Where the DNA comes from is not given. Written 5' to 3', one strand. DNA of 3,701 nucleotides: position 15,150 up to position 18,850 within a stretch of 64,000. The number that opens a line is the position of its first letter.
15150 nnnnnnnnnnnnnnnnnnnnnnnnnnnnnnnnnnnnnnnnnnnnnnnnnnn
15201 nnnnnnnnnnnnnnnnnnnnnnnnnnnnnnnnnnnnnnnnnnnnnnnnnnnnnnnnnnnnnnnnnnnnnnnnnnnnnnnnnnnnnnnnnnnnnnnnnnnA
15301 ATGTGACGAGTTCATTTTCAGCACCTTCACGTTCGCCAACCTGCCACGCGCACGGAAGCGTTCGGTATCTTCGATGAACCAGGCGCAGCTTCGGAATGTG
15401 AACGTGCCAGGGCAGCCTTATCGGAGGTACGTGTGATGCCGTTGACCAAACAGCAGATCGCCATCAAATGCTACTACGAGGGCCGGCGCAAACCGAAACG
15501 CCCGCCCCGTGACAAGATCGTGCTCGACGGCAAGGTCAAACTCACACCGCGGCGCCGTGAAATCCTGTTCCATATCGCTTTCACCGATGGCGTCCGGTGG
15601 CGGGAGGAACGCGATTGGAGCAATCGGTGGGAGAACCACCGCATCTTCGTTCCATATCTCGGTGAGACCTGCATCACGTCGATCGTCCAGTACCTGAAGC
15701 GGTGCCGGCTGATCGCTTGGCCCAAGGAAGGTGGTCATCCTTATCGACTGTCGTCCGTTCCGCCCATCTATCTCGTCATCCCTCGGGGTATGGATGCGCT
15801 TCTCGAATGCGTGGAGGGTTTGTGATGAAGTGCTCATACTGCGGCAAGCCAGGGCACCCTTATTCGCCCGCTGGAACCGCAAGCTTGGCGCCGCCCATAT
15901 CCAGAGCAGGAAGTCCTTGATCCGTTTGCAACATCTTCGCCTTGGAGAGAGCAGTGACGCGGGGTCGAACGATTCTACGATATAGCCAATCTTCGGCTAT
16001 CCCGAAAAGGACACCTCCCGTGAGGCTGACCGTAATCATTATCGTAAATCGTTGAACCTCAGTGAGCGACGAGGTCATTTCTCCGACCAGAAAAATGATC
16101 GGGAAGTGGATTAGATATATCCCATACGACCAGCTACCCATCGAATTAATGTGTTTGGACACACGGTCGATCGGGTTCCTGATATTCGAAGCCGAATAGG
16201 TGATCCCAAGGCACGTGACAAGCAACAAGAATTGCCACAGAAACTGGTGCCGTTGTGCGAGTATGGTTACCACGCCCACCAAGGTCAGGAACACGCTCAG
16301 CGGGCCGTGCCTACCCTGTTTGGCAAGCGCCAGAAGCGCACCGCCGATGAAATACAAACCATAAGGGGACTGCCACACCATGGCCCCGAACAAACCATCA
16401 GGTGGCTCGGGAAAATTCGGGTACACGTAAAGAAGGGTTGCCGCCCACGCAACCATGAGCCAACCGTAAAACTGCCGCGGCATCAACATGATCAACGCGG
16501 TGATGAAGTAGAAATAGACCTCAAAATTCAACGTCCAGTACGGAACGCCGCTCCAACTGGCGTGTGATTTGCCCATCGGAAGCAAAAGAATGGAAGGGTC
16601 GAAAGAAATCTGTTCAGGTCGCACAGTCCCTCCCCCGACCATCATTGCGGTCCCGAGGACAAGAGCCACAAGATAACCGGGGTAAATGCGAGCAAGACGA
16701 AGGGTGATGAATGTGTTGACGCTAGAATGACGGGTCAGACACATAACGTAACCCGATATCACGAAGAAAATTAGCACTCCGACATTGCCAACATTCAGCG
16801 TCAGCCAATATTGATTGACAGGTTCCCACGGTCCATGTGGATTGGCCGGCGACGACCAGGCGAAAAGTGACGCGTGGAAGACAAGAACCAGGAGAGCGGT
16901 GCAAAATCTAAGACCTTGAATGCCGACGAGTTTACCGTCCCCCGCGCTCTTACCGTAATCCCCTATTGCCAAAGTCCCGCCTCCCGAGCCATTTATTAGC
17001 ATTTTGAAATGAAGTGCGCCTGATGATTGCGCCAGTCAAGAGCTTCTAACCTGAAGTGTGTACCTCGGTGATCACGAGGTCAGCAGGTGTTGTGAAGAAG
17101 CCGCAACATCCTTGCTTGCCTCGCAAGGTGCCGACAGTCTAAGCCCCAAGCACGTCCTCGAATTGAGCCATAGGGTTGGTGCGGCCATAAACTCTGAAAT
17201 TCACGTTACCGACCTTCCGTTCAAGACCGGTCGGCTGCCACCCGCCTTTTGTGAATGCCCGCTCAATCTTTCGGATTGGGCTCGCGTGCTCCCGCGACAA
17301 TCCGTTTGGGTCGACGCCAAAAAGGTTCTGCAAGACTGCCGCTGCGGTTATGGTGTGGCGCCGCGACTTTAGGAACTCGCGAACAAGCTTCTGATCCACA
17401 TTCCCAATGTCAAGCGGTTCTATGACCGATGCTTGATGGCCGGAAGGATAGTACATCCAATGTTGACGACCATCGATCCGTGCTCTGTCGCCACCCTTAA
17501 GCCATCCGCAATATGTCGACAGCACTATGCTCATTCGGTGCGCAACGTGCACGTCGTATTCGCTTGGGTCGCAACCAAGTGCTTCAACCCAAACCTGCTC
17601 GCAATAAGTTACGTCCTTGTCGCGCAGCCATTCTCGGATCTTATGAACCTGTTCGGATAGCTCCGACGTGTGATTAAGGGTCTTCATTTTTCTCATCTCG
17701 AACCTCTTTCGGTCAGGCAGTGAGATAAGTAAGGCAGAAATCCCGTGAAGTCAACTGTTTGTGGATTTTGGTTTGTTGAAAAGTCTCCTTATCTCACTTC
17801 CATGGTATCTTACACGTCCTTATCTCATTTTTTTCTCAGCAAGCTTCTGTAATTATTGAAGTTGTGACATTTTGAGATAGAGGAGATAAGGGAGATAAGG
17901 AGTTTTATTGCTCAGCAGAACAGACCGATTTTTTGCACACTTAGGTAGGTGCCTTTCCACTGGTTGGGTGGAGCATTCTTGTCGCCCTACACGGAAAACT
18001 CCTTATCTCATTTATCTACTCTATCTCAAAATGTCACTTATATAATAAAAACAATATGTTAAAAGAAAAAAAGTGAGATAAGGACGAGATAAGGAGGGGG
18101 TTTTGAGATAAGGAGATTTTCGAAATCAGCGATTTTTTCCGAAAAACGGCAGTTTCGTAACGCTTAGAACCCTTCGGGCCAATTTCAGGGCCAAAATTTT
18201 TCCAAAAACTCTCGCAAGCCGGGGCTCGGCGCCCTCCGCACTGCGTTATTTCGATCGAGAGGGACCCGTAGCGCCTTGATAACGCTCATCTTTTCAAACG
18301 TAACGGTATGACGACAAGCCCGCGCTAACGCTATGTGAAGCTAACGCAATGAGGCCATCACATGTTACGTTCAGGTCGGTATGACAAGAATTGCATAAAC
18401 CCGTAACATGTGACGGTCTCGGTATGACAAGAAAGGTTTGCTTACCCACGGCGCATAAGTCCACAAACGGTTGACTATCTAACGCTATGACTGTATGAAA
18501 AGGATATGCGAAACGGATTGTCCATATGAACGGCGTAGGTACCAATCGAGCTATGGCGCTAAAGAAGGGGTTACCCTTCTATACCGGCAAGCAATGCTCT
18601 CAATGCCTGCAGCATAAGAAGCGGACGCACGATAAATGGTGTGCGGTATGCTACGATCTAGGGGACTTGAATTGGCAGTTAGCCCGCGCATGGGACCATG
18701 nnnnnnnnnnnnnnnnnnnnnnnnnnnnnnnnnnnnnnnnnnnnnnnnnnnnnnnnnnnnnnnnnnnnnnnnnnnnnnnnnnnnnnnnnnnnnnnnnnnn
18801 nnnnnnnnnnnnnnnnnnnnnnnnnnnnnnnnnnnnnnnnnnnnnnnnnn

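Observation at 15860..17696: Antisense moron: acyltransferase-3 (O-antigen acetylase-like) plus an adjacent protein carrying the FEDVLGA tail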

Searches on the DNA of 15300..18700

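Call 69: search_rna_families(source=window, start=15300, end=18700, threshold=evalue, max_evalue=1)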
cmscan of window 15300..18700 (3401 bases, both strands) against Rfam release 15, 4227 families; matches with E-value up to 1: 2.
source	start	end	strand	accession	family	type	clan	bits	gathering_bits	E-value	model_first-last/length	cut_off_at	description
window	17865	18036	+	RF04207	MIR5048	Gene; miRNA;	-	17.8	160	0.38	1-356/356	no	MIR5048 microRNA precursor family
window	17928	18123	-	RF01265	snR42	Gene; snRNA; snoRNA; HACA-box;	CL00032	15.2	61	0.78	1-349/349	no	Small nucleolar RNA snR42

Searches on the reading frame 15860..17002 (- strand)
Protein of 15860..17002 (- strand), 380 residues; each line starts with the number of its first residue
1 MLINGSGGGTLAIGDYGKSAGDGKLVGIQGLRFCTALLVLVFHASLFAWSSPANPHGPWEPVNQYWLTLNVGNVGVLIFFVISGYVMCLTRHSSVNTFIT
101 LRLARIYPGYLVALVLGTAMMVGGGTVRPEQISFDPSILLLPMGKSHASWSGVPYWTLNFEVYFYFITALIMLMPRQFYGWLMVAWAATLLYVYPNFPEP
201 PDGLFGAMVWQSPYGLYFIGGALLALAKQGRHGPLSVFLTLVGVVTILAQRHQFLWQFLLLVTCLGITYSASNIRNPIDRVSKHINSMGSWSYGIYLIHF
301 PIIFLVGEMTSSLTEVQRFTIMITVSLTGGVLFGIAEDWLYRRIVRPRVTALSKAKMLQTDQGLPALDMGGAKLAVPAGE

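Call 4: search_protein_families(library=pfam, proteins=[window:15860-17002:-], max_evalue=0.01)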
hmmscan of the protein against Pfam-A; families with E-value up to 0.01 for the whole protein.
window:15860-17002:- (380 aa): 1 family
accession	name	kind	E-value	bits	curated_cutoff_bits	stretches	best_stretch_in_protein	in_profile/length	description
PF01757.29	Acyl_transf_3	-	2.3e-24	86.5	31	1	27-333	3-324/326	Acyltransferase domain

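Call 6: search_protein_families(library=phrogs, proteins=[window:15860-17002:-], max_evalue=0.001)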
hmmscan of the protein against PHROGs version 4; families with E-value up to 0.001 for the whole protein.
window:15860-17002:- (380 aa): 2 families
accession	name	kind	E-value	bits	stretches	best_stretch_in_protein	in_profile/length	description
phrog_3333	-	other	9.2e-36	124.6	1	24-351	5-357/372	O-acetyltransferase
phrog_6705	-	moron, auxiliary metabolic gene and host takeover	5.1e-07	29.4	2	72-117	36-88/647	O-antigen acetylase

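Call 9: search_dna_similar(query=window:15860-17002:-, collection=phages, mode=protein, max_rows=25)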
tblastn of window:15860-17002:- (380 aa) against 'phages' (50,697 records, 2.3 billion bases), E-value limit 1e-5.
Records with a match: 6; places in all: 6; records where one place covers at least 80% of the query: 2.
Best place of each record, by identity: <60% 6.
By first word of the organism name: Bacteriophage 2; Synechococcus 2; Halomonas 1; Arthrobacter 1.
By host as written in the record: - 2; Halomonas sp. H5 1; Arthrobacter globiformis B-2979 1; Synechococcus sp. 1; Synechococcus sp. PCC 7002 1.
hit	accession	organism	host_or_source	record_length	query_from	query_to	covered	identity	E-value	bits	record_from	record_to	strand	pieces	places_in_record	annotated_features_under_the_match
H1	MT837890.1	Bacteriophage sp.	human fecal samples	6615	25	346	85%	26.4%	1e-9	66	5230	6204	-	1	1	record has no annotation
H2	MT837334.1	Bacteriophage sp.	human fecal samples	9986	25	307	74%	29.9%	1e-14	81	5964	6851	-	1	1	record has no annotation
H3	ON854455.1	Halomonas phage YPHTV-1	Halomonas sp. H5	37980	21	328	81%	25.6%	4e-8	61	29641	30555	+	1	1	oatA: O-acetyltransferase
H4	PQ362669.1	Arthrobacter phage Kukla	Arthrobacter globiformis B-2979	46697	17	181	43%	31.4%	4e-6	55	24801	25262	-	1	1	31: acetyltransferase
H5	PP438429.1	Synechococcus phage Ssp-JY39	Synechococcus sp.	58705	31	176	38%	30.8%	9e-7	57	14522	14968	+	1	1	O-acetyltransferase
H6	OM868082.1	Synechococcus phage Yong-M2-251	Synechococcus sp. PCC 7002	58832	31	176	38%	30.8%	9e-7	57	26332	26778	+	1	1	acyltransferase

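Call 22: find_homologous_proteins(query=window:15860-17002:-, max_evalue=1e-10)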
Query window:15860-17002:- (380 aa): 9 proteins with E <= 1e-10 among 8000 candidates.
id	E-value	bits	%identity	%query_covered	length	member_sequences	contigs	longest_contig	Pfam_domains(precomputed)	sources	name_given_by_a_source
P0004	8.8e-247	837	100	97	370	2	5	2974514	PF01757.29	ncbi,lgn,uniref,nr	ncbi:acyltransferase family protein [Agrobacterium radiobacter]|uniref:acyltransferase family protei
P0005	1.1e-179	616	73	94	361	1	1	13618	PF01757.29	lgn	-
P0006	3.5e-174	598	73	92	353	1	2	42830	PF01757.29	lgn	-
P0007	2.4e-21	94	28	86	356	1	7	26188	PF01757.29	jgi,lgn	jgi:peptidoglycan/LPS O-acetylase OafA/YrhL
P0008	2.5e-21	94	30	86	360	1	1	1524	PF01757.29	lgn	-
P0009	7.2e-20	89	30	83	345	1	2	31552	PF01757.29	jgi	-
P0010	3.2e-17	81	28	83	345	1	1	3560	PF01757.29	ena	-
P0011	1.4e-15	75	41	39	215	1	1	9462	PF01757.29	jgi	jgi:exopolysaccharide production protein ExoZ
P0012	5.3e-14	70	29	89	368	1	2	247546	PF01757.29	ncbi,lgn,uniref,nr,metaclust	ncbi:peptidoglycan/LPS O-acetylase OafA/YrhL [Microvirga flocculans]|uniref:Peptidoglycan/LPS O-acet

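Call 23: search_protein_families(library=ncbifam, proteins=[window:15860-17002:-], max_evalue=0.01)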
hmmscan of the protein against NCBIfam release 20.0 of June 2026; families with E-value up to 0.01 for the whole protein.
window:15860-17002:- (380 aa): 1 family
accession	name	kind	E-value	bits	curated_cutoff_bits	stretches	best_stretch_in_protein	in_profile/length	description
NF003014.0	PRK03854.1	equivalog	7.3e-06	25.4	338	1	277-337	298-358/386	glucans biosynthesis protein MdoC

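Call 24: find_encoding_contigs(protein=P0004, flank=10000, max_places=5)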
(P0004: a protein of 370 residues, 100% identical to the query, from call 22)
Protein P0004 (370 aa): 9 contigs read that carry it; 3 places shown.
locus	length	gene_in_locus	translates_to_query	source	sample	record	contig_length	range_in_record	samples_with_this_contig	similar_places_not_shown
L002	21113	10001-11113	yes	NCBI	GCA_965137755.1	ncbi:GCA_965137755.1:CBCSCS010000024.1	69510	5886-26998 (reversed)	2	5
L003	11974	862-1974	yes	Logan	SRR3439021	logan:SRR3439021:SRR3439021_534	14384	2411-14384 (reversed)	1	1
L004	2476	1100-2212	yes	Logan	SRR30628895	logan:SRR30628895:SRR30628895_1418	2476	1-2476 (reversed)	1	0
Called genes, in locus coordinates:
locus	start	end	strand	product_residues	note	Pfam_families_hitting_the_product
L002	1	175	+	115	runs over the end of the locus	-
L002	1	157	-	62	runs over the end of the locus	-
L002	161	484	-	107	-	PF00486:Trans_reg_C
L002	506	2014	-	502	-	-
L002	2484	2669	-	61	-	-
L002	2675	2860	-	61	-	-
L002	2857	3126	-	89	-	-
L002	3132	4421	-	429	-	PF01935:DUF87, PF05872:HerA_C, PF13401:AAA_22 (weak), PF05872:HerA_C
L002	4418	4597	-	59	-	-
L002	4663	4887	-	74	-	-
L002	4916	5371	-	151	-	-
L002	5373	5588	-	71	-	-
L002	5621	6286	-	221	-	-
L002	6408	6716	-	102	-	-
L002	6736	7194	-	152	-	-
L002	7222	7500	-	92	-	-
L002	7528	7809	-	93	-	-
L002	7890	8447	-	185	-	-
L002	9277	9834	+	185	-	-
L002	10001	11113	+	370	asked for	PF01757:Acyl_transf_3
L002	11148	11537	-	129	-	-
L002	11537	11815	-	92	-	-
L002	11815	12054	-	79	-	-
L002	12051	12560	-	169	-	-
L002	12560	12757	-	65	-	PF07131:DUF1382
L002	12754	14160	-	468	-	PF01139:RtcB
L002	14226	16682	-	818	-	PF09250:Prim-Pol, PF08707:PriCT_2, PF19263:DUF5906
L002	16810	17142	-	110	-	-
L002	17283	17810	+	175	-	-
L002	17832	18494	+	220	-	PF07463:NUMOD4, PF13392:HNH_3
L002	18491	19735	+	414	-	PF10926:DUF2800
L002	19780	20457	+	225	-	PF10991:Enc34_ssDNA-bd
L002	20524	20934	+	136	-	-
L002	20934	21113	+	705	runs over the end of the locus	-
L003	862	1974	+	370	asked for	PF01757:Acyl_transf_3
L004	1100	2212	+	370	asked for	PF01757:Acyl_transf_3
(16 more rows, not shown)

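Call 25: find_encoding_contigs(protein=P0006, flank=10000, max_places=3)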
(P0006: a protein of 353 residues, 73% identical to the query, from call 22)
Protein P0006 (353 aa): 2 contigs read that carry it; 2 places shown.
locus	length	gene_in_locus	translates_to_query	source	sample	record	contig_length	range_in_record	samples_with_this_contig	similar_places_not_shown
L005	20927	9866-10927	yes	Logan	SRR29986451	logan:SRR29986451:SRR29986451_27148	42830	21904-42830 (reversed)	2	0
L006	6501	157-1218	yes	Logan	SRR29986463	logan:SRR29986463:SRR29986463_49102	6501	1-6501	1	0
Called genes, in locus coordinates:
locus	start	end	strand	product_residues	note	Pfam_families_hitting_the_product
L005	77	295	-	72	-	-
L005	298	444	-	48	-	-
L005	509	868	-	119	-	-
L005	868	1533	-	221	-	PF13560:HTH_31 (weak), PF01381:HTH_3, PF00717:Peptidase_S24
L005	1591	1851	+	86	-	PF15943:YdaS_toxin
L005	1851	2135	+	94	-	-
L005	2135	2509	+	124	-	-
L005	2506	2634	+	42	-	-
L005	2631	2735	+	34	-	-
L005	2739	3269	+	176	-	PF07463:NUMOD4 (weak), PF13392:HNH_3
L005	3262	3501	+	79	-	PF10073:GapR_DNA-bd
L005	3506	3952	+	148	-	PF05866:RusA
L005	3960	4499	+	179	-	PF07750:GcrA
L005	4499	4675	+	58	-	-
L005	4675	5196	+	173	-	-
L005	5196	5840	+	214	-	PF07460:NUMOD3 (faint)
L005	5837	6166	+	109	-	-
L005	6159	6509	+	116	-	-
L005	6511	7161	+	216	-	-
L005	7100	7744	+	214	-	-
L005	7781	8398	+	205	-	PF12728:HTH_17 (weak)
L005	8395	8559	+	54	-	-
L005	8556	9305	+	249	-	PF05930:Phage_AlpA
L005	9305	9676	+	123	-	-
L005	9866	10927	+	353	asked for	PF01757:Acyl_transf_3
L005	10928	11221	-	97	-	-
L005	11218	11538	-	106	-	PF01909:NTP_transf_2, PF18765:Polbeta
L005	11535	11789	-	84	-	-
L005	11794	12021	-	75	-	-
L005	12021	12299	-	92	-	-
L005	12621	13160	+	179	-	-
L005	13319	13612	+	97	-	-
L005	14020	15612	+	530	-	-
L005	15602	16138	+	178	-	-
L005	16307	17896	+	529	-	PF12236:Head-tail_con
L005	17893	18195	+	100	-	-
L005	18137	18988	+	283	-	-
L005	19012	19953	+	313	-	PF20911:GP7 (weak)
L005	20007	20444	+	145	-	-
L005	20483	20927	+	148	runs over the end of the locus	-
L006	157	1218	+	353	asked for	PF01757:Acyl_transf_3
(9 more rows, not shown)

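Call 26: find_encoding_contigs(protein=P0005, flank=10000, max_places=3)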
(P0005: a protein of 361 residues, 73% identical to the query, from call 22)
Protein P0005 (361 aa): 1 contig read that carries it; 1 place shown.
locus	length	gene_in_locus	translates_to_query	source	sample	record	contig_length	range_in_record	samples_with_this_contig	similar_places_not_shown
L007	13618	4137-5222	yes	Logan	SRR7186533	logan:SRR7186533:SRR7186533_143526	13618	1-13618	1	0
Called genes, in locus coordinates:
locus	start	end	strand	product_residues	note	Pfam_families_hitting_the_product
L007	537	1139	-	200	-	PF12728:HTH_17 (weak)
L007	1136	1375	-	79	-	-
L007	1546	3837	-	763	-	-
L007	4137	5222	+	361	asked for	PF01757:Acyl_transf_3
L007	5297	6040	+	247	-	-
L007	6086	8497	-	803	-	-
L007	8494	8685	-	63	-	-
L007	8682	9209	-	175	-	-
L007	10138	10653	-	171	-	-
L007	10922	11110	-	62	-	-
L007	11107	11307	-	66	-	PF05930:Phage_AlpA (weak), PF12728:HTH_17 (weak)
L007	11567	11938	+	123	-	PF03869:Arc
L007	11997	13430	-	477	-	PF13356:Arm-DNA-bind_3, PF22022:Phage_int_M (weak), PF00589:Phage_integrase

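Call 43: search_solved_structures(query=window:15860-17002:-, max_evalue=1, show_alignments=1)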
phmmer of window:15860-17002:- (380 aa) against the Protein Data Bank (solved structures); distinct sequences matched with E-value up to 1: 1.
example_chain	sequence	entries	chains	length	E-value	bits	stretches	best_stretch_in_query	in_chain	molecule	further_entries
9iq8_A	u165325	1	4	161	0.92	11.7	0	32-97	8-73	Ankyrin-like protein AnkB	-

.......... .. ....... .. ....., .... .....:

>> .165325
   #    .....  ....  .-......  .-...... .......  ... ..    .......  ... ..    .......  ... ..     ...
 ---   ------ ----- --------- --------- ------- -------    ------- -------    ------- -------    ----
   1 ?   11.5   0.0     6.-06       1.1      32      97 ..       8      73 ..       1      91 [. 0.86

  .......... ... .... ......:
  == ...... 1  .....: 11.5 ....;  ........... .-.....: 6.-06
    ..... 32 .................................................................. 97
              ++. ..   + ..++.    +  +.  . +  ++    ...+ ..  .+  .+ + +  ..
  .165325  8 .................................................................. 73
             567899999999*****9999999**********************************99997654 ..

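Call 68: search_protein_families(library=padloc, proteins=[window:15860-16972:-], max_evalue=0.001)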
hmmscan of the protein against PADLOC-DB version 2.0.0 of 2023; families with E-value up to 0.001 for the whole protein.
window:15860-16972:- (370 aa): 0 families

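Call 79: find_related_loci(query=window:15860-16972:-, collection=genome_contigs, flank=8000)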
Query window:15860-16972:- (370 aa) in genome_contigs; peptide patterns used: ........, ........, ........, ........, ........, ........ (x = any residue, [..] = any of these).
58 stretches matched a pattern, but none encodes a relative of the query by tblastn (E <= 1e-3).

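Call 81: find_related_loci(query=A7, collection=viral_contigs, flank=6000)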
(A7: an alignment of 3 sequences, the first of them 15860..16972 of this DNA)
Query A7 (370 aa) in viral_contigs; peptide patterns used: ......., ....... (x = any residue, [..] = any of these).
12 stretches matched a pattern, but none encodes a relative of the query by tblastn (E <= 1e-3).
